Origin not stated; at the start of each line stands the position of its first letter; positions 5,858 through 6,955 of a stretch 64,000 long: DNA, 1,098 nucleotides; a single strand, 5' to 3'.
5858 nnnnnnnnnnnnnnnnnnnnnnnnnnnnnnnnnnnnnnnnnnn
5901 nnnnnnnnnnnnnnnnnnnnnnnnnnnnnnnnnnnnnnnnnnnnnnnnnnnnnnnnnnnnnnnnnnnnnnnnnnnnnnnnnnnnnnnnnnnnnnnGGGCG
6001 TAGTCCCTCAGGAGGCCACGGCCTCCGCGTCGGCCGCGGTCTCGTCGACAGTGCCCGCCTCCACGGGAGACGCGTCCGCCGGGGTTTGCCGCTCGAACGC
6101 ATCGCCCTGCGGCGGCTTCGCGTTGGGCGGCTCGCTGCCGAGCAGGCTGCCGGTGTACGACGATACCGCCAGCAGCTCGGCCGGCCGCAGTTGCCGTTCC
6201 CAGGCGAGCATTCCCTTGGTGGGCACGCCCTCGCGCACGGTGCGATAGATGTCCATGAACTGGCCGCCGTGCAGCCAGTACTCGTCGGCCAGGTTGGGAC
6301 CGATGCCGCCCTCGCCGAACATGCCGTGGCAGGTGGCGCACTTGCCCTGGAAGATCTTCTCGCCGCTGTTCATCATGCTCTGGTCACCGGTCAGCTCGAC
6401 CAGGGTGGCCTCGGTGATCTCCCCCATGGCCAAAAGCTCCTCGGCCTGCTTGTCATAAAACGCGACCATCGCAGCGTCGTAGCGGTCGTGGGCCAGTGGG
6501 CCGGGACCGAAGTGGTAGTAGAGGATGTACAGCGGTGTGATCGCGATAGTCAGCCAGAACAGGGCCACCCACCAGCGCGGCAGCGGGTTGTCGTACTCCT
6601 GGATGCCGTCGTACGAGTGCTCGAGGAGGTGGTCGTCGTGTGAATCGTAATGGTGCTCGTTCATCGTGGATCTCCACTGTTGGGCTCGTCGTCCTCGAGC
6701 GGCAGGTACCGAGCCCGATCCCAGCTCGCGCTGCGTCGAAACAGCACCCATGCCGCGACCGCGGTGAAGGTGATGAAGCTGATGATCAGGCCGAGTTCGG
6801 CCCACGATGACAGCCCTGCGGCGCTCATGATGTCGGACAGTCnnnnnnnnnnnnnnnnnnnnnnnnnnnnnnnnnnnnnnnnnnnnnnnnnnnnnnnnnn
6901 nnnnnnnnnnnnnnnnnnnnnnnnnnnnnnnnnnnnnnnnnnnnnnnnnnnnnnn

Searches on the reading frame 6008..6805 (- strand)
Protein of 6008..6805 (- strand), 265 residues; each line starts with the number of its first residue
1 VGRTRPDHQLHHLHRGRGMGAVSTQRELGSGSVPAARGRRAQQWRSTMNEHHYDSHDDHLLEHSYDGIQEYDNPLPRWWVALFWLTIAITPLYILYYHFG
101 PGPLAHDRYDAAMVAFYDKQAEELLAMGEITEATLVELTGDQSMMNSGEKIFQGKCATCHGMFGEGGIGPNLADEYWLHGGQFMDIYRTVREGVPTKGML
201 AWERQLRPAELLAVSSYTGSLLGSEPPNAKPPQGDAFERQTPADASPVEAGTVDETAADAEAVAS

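Call 24: search_protein_families(library=pfam, proteins=[window:6008-6805:-], max_evalue=0.001)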
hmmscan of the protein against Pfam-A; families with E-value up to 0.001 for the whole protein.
window:6008-6805:- (265 aa): 3 families
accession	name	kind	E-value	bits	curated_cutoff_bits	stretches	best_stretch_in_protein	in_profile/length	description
PF14715.11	FixP_N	-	1.2e-16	60.5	24.9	1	58-99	2-43/48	N-terminal domain of cytochrome oxidase-cbb3, FixP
PF13442.11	Cytochrome_CBB3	-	5.1e-11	43.2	27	1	145-217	3-67/68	Cytochrome C oxidase, cbb3-type, subunit III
PF00034.26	Cytochrom_C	-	4.9e-07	31.4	21.3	1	147-194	3-52/90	Cytochrome c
